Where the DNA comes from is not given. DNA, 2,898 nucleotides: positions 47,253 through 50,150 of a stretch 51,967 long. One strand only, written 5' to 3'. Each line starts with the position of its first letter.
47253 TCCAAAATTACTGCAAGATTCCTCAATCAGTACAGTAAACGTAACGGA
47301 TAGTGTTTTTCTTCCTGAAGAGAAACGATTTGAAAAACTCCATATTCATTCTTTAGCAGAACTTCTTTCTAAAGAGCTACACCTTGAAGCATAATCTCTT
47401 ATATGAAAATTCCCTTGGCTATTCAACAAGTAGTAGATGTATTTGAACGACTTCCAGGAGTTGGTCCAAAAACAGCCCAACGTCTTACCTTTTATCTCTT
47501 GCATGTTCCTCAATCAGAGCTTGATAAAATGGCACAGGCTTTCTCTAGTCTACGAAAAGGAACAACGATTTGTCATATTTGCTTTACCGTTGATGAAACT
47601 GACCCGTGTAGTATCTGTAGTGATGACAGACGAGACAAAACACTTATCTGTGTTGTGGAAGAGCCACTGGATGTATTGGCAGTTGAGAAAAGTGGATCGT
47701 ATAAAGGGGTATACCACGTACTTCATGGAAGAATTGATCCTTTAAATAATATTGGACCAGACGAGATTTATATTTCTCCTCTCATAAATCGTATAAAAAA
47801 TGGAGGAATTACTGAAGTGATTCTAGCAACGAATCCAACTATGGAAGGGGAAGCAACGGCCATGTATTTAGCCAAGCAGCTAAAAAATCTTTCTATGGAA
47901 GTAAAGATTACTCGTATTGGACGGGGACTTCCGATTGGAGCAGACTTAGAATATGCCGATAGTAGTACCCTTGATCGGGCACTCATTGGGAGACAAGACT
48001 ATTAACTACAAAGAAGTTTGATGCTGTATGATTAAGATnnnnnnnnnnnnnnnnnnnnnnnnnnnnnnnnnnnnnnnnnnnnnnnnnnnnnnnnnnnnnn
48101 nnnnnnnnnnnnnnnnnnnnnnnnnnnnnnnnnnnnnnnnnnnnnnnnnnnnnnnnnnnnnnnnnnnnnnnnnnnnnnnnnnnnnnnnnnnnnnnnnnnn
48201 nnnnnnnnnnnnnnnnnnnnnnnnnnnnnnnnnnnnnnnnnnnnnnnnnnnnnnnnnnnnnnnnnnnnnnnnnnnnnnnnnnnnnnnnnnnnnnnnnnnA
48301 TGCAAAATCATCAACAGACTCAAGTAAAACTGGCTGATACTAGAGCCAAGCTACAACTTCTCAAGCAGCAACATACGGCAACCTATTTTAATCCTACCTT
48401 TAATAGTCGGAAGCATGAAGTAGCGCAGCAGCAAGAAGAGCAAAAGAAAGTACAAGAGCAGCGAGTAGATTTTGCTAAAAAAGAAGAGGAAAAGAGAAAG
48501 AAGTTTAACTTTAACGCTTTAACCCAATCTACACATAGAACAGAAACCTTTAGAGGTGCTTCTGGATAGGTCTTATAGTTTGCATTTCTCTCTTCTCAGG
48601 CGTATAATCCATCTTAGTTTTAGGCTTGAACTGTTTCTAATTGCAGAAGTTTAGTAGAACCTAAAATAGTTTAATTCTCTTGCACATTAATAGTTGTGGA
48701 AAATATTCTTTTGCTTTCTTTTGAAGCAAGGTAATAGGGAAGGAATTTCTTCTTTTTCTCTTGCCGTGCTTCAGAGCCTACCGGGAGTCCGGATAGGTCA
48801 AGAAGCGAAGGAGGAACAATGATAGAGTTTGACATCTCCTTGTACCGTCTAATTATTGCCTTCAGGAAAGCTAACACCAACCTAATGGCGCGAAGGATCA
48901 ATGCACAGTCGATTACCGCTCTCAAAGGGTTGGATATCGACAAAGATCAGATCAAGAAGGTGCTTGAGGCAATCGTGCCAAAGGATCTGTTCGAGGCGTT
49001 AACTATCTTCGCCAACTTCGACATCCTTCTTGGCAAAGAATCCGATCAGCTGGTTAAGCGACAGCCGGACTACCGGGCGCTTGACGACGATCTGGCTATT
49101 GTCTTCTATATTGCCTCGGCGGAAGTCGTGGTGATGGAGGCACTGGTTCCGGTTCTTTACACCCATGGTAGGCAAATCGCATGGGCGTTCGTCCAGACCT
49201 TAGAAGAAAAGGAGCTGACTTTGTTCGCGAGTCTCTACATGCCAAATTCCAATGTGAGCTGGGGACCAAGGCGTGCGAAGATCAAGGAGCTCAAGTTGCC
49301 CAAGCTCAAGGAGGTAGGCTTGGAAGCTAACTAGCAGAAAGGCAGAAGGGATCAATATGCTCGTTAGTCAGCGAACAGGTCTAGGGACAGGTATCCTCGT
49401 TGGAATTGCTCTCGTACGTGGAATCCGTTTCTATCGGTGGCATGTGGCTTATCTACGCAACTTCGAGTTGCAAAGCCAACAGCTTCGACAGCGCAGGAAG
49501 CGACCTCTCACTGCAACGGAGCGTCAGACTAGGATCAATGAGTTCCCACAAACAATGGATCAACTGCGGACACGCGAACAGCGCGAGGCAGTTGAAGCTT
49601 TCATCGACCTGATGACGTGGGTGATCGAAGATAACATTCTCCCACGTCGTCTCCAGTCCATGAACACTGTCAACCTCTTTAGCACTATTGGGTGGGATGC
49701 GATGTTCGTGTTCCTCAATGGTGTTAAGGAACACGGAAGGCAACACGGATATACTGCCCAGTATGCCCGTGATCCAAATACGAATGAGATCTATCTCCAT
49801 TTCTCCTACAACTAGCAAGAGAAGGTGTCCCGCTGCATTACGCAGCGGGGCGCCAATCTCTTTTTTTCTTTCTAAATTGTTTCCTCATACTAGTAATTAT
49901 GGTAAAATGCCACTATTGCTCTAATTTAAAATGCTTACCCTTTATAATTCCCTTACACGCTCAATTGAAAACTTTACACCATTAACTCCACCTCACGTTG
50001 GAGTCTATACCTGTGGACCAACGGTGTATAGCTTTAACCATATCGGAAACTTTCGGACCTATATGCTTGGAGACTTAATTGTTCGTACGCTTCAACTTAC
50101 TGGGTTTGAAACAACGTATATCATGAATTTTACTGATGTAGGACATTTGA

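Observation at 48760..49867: Compositionally foreign two-gene cassette of unknown function between a host hypothetical gene and cysS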

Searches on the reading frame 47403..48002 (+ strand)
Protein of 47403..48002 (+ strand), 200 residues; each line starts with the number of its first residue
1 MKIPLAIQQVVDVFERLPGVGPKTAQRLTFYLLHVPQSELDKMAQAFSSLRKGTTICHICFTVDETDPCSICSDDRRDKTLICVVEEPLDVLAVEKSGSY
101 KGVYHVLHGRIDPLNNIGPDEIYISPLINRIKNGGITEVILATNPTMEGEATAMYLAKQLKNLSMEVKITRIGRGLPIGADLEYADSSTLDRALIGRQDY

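Call 27: find_related_loci(query=window:47403-48002:+, collection=genome_contigs, flank=6000)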
Query window:47403-48002:+ (200 aa) in genome_contigs; peptide patterns used: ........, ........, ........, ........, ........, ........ (x = any residue, [..] = any of these).
600 stretches matched a pattern (row limit reached: there are more); 577 encode a relative of the query (tblastn E <= 1e-3); the best 80 are kept; 80 distinct loci.
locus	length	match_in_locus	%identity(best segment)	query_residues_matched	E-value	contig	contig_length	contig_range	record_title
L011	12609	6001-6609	73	1-200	1e-99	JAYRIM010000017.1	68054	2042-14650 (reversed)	MAG: Candidatus Levyibacteriota bacterium isolate SZ_szas25bin.53 k141_906829, whole genome shotgun sequence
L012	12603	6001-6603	73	1-200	2e-99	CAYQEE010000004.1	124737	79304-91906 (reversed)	MAG TPA_asm: uncultured Gammaproteobacteria bacterium isolate SRP272529_co2_240 genome assembly, contig: NODE_127_length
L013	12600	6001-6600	69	1-200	2e-99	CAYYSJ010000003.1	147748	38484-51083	MAG TPA_asm: uncultured Gammaproteobacteria bacterium isolate SRP272529_co1_214 genome assembly, contig: NODE_65_length_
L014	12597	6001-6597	73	1-199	5e-98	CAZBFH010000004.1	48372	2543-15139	MAG TPA_asm: uncultured Gammaproteobacteria bacterium isolate SRP342105_co2_162 genome assembly, contig: NODE_660_length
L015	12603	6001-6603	71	1-200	1e-96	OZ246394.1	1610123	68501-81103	MAG: uncultured Gammaproteobacteria bacterium isolate SRP292972_co1_11 genome assembly, chromosome: 1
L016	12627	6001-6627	67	1-200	2e-94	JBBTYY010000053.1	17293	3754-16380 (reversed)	MAG: Patescibacteria group bacterium isolate H52-bin050_1 H52_bin050_1_000000000053, whole genome shotgun sequence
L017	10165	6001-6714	60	1-200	1e-91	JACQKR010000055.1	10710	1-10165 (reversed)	MAG: Candidatus Levyibacteriota bacterium isolate NC_groundwater_1182_Ag_S-0.1um_43_56 S_p1_S3_coassembly_k141_2172375,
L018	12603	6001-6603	68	1-200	8e-92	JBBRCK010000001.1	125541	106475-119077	MAG: Candidatus Levyibacteriota bacterium isolate Co_metawrap_2398 Cmw_2398_k141_29021768_length_125541_cov_20.8031, who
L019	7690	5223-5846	67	4-200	2e-91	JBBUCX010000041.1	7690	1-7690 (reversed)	MAG: Patescibacteria group bacterium isolate H51-bin115_1 H51_bin115_1_000000000041, whole genome shotgun sequence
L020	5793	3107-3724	66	1-200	4e-91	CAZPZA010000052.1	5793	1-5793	MAG TPA_asm: uncultured Gammaproteobacteria bacterium isolate binchicken_co21_463 genome assembly, contig: NODE_16872_le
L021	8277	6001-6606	64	1-200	1e-88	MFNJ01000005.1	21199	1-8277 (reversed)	MAG: Candidatus Levybacteria bacterium RIFCSPHIGHO2_01_FULL_36_15 rifcsphigho2_01_scaffold_12648, whole genome shotgun s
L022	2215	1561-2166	60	1-200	4e-88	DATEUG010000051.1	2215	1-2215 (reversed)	MAG TPA_asm: Patescibacteria group bacterium isolate SMAG_U8335 k141_751691, whole genome shotgun sequence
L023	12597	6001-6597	62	1-199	4e-85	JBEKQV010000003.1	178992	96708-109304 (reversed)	MAG: Candidatus Microgenomates bacterium isolate SPRUCE 496 SPRUCE_496_3, whole genome shotgun sequence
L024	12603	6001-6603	62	1-199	7e-85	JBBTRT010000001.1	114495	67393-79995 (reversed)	MAG: Patescibacteria group bacterium isolate H52-bin002_1 H52_bin002_1_000000000001, whole genome shotgun sequence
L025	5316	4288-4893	60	1-200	4e-84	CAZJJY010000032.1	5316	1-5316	MAG TPA_asm: uncultured Gammaproteobacteria bacterium isolate binchicken_co243_270 genome assembly, contig: NODE_15540_l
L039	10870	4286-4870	59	3-200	4e-80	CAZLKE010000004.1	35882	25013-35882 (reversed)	MAG TPA_asm: uncultured Gammaproteobacteria bacterium isolate SRP050083_co1_414 genome assembly, contig: NODE_388_length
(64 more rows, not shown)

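Call 69: search_protein_families(library=pfam, proteins=[L011:7798-8292:+], max_evalue=0.1)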
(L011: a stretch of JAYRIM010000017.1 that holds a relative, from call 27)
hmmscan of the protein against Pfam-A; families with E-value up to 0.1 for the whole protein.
L011:7798-8292:+ (165 aa): 0 families

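Call 104: search_protein_families(library=ncbifam, proteins=[L011:7798-8292:+, L039:5347-5628:+, L039:5628-6494:+, L039:6560-7480:+, L015:7420-8175:+], max_evalue=0.01)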
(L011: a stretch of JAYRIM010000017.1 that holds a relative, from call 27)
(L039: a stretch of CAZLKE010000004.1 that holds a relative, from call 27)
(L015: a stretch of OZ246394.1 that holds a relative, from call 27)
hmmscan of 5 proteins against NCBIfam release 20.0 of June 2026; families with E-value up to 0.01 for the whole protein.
L011:7798-8292:+ (165 aa): 0 families

L039:5347-5628:+ (94 aa): 0 families

L039:5628-6494:+ (289 aa): 3 families
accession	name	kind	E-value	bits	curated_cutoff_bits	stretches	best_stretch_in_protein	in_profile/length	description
TIGR02613.1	mob_myst_B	hypoth_equivalog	0.00041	20.3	124.4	1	132-157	121-146/186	mobile mystery protein B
TIGR03373.1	VI_minor_4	hypoth_equivalog_domain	0.0029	17.7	41.2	1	85-130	13-59/136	type VI secretion system-associated protein TagF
NF041381.1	XopAC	subfamily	0.0063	15.3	450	1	86-154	348-413/451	XopAC/AvrAC family type III secretion system effector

L039:6560-7480:+ (307 aa): 0 families

L015:7420-8175:+ (252 aa): 0 families

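Call 115: search_protein_families(library=pfam, proteins=[L039:5347-5628:+, L039:5628-6494:+, L039:6560-7480:+, L015:7420-8175:+, L011:6641-7057:+], max_evalue=0.01)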
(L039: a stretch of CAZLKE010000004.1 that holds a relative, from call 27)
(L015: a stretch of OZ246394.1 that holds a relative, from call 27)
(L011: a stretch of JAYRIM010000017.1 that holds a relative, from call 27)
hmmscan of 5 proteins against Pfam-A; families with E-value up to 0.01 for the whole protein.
L039:5347-5628:+ (94 aa): 0 families

L039:5628-6494:+ (289 aa): 1 family
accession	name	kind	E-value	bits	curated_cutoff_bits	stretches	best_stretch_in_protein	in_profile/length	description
PF02661.23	Fic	-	1.6e-09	38.9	24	1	53-152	7-93/93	Fic/DOC family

L039:6560-7480:+ (307 aa): 0 families

L015:7420-8175:+ (252 aa): 0 families

L011:6641-7057:+ (139 aa): 2 families
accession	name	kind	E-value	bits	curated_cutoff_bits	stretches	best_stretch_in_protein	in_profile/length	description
PF13366.12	PDDEXK_3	-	1.2e-27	97.1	22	1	13-125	2-116/117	PD-(D/E)XK nuclease superfamily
PF13588.12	HSDR_N_2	-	0.0045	17.5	25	1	54-115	21-87/110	Type I restriction enzyme R protein N terminus (HSDR_N)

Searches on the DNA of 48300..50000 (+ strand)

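Call 39: search_rna_families(source=window, start=48300, end=50000, threshold=evalue, max_evalue=1)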
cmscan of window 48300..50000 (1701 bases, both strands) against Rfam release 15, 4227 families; matches with E-value up to 1: 1.
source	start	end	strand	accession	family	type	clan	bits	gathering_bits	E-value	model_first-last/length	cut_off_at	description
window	48632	48732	+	RF00335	snoZ13_snr52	Gene; snRNA; snoRNA; CD-box;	-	23.7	47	0.2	1-101/101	no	Small nucleolar RNA Z13/snr52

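Call 90: build_rna_model(alignment_id=A8, structure=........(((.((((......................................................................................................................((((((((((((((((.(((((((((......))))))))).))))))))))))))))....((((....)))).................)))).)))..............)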
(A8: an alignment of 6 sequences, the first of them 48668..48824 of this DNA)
Model R1 built from alignment A8 (6 sequences, 247 columns); structure: as given.
model positions 176; base pairs 36; branch points 1; effective number of sequences 1.95; information 0.59 bits per position. Calibrated on 0.2 Mb of random sequence (short: E-values are rough).
structure used (alignment columns):
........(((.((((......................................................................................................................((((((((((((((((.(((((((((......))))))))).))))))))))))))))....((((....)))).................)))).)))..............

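Call 91: search_with_rna_model(model_id=R1, sources=[window, L002, L004, L001, L011, L012, L013, L014, L015, L016, L017, L018, L019, L020, L021, L022, L023, L024, L025, L026, L027, L028, L029, L030, L031, L032, L033, L034, L035, L036, L037, L038, L039, L040, L041, L042, L043, L044, L045, L046, L047, L048, L049, L050, L051, L052, L054, L058, L060, L064, L066, L076, L077, L084, L087, L092, L098, L099, L100, L101, L006], max_evalue=1)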
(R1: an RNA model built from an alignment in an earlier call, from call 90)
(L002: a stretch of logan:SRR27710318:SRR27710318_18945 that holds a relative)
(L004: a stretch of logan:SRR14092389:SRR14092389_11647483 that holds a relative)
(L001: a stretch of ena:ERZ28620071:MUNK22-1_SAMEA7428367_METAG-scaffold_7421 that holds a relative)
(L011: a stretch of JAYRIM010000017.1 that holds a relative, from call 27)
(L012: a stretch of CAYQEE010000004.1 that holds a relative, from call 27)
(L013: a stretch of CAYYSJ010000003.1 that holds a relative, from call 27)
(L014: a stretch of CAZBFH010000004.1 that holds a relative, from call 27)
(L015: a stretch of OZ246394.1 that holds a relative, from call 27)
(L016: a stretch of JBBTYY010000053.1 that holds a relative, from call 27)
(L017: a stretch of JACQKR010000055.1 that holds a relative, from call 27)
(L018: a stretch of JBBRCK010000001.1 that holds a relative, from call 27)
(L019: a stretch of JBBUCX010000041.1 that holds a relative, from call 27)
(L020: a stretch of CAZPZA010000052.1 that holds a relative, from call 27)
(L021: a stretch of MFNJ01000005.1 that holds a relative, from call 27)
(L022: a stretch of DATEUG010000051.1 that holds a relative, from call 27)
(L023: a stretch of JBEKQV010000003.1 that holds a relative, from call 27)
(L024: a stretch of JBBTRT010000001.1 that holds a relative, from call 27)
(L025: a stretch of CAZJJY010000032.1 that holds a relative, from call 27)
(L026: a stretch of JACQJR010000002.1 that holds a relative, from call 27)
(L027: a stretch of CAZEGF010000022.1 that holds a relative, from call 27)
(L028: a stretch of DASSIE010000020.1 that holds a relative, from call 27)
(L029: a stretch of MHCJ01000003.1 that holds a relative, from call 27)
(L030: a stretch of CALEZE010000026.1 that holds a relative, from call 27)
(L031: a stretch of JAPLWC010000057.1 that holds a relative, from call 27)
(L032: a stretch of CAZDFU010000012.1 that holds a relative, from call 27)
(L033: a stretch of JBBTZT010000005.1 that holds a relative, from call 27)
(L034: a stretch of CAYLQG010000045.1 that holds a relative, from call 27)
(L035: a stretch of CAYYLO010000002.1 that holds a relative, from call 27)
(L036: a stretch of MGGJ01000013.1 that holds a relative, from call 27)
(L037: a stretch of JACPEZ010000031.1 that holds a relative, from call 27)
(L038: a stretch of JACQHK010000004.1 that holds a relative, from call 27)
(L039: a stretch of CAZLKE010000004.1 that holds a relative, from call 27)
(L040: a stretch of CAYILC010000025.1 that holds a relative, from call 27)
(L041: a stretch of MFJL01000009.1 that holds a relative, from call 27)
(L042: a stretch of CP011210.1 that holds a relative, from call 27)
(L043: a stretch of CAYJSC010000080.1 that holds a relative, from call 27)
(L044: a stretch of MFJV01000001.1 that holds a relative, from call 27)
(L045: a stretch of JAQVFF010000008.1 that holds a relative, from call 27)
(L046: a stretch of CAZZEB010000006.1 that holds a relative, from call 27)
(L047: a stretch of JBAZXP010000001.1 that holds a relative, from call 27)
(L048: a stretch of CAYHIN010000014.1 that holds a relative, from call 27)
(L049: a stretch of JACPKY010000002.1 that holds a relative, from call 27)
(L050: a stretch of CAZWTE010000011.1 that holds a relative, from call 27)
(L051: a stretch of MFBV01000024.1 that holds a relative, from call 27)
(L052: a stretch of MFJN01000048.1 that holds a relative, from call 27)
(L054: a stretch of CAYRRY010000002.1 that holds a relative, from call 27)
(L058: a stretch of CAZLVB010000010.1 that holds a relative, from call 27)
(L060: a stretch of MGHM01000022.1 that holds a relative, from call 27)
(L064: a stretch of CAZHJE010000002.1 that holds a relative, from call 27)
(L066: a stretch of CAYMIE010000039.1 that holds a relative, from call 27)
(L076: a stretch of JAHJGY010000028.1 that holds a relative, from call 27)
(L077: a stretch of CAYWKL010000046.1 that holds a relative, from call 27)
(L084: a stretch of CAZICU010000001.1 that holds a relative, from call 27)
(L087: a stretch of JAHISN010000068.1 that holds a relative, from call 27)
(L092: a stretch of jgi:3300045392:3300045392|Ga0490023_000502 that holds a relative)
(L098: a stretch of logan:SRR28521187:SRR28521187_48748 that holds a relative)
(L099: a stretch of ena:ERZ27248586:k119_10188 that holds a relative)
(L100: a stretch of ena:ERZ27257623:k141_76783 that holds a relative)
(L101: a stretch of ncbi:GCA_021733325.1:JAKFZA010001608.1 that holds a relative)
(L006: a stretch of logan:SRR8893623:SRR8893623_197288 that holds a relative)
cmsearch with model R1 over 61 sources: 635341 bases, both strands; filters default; matches with E-value up to 1: 18.
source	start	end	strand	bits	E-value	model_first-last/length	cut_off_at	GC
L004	784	943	+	166.4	1.5e-34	1-176/176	no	0.38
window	48668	48824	+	163.5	6.8e-34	1-176/176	no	0.39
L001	2433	2589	+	162.2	1.4e-33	1-176/176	no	0.37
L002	6136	6320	+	156.2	3e-32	1-176/176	no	0.45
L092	2777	2956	+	153.6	1.2e-31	1-176/176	no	0.43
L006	1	152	+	152.5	2.1e-31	6-176/176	5'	0.4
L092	4008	4241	+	133.3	4.7e-27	1-176/176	no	0.44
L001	2484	2541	-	36.8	3.3e-05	68-125/176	no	0.4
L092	2852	2900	-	34.4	0.00012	71-122/176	no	0.51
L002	6210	6266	-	33.3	0.0002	68-125/176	no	0.4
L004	836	892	-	32.7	0.00028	68-125/176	no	0.33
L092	4137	4190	-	31.7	0.00047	70-123/176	no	0.41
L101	3126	3314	+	25.5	0.012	1-176/176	no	0.38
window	48722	48773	-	25.1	0.015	71-122/176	no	0.4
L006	50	101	-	25.1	0.015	71-122/176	no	0.4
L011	7597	7803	+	24.2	0.023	1-176/176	no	0.36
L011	5358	5467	+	19.9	0.22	1-176/176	no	0.3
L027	11439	11491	+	18.2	0.55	1-176/176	no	0.25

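Call 92: search_with_rna_model(model_id=R1, sources=[L101, L011], max_evalue=0.01, show_alignments=2)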
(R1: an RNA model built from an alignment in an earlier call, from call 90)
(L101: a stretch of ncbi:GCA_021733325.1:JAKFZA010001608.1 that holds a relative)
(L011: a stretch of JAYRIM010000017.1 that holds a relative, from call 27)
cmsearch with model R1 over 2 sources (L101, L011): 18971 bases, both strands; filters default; matches with E-value up to 0.01: 3.
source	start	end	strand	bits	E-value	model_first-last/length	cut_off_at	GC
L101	3126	3314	+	25.5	0.00037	1-176/176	no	0.38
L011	7597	7803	+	24.2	0.0007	1-176/176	no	0.36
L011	5358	5467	+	19.9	0.0065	1-176/176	no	0.3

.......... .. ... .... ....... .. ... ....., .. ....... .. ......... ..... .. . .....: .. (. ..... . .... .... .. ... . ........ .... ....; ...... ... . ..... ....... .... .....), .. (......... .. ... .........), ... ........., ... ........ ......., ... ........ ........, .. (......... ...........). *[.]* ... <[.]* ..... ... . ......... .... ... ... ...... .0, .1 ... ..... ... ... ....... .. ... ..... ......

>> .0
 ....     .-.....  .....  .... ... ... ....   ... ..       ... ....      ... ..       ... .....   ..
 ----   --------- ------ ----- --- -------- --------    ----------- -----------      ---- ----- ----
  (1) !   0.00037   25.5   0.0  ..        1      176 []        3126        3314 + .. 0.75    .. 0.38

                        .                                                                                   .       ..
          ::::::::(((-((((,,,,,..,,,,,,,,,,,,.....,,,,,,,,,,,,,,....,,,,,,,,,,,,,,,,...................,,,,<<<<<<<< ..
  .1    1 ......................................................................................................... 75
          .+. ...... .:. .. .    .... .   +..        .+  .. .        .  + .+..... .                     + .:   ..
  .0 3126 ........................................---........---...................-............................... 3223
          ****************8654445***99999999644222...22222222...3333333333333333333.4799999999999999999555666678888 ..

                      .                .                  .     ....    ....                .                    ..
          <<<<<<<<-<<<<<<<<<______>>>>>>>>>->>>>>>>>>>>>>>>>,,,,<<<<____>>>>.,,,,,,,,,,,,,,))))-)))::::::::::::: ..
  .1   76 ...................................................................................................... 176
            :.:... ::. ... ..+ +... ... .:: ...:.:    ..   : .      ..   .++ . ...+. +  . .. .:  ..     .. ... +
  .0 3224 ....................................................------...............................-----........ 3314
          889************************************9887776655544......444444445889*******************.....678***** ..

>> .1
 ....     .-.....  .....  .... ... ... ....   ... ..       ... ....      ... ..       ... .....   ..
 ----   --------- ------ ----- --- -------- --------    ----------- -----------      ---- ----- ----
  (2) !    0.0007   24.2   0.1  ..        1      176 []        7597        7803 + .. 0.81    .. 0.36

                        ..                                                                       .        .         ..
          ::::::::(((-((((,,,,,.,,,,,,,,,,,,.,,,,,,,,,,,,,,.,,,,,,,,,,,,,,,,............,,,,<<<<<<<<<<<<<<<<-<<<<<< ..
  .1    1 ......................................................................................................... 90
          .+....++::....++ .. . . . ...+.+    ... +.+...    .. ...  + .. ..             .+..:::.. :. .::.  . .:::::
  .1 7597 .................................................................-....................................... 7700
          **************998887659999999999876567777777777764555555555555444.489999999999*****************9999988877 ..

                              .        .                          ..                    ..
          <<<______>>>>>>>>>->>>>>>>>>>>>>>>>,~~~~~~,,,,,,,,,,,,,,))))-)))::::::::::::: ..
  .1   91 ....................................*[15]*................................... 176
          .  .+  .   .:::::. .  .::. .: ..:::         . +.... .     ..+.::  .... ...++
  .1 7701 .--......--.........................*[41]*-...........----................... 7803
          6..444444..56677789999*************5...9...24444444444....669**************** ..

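Call 114: search_with_rna_model(model_id=R1, sources=[L102, L103, L104, L105, L106, L107, L108, L109], max_evalue=1)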
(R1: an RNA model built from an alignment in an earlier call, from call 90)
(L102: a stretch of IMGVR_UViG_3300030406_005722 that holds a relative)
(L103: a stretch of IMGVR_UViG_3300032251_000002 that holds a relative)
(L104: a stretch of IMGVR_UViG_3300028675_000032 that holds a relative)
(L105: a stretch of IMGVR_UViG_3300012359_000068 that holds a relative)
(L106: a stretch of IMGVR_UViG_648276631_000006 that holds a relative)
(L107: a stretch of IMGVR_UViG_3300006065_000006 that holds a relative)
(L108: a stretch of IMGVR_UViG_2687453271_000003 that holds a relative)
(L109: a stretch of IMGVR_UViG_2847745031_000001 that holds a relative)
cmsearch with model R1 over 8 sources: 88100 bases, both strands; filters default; matches with E-value up to 1: 0.
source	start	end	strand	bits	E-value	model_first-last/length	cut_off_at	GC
